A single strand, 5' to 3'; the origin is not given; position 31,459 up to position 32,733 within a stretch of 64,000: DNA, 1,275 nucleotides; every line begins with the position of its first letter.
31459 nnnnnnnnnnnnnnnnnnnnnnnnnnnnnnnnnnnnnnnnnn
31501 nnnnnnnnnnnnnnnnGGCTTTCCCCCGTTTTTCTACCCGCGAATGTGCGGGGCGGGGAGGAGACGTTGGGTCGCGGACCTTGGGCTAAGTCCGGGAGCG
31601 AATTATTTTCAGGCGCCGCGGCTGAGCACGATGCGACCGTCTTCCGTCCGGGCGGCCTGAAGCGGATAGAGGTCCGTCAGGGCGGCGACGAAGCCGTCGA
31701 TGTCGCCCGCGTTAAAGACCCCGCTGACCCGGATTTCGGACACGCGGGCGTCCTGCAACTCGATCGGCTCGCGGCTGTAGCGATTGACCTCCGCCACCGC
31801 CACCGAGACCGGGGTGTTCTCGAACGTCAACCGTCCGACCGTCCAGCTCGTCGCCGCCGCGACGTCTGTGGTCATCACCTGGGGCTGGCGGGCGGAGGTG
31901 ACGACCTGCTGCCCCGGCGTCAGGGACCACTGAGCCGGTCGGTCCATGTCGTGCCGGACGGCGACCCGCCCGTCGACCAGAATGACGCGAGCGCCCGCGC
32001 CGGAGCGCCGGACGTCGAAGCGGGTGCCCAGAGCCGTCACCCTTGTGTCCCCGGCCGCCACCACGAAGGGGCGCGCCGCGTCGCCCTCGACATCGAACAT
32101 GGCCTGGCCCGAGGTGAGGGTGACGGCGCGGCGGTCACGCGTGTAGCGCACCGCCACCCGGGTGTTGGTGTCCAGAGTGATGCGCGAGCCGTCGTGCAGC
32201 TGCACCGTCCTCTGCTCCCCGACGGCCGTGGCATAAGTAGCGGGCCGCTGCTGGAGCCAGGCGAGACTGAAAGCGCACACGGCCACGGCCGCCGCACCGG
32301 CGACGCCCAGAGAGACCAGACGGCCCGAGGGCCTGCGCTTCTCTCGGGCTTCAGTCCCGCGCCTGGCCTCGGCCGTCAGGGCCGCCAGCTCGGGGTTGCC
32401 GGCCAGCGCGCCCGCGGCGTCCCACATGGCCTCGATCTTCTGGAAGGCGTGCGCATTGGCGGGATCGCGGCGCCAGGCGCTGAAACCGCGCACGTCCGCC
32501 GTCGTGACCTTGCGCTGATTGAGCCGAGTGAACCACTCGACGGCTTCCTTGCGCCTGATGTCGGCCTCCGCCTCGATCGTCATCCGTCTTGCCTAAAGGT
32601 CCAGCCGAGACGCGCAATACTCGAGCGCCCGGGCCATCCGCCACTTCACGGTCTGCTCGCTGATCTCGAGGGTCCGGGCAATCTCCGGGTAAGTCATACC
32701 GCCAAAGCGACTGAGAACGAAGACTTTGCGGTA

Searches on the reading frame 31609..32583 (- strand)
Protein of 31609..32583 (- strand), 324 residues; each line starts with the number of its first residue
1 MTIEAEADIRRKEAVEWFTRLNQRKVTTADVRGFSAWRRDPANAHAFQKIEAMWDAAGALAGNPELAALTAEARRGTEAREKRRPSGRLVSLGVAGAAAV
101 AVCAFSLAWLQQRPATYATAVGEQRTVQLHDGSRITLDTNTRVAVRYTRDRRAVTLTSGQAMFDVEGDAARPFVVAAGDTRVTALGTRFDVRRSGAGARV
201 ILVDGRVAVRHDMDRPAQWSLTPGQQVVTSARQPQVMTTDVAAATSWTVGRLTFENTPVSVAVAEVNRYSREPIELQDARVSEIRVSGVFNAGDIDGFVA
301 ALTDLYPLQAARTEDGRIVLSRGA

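Call 5: search_protein_families(library=pfam, proteins=[window:31609-32583:-], max_evalue=0.01)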
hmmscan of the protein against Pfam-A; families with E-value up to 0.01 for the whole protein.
window:31609-32583:- (324 aa): 2 families
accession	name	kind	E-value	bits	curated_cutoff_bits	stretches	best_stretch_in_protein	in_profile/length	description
PF04773.18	FecR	-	2e-23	83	24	1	116-207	2-96/97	FecR protein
PF16220.10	DUF4880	-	1.9e-09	37.6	25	1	12-53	1-43/43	Domain of unknown function (DUF4880)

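Call 7: search_protein_families(library=ncbifam, proteins=[window:31612-32583:-], max_evalue=0.01)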
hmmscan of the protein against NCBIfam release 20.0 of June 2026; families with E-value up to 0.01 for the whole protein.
window:31612-32583:- (324 aa): 1 family
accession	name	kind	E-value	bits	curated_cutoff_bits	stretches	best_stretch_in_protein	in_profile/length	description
NF007296.1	PRK09774.1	equivalog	2.3e-35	122.3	385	1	12-309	10-299/313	ferric citrate uptake sigma factor regulator FecR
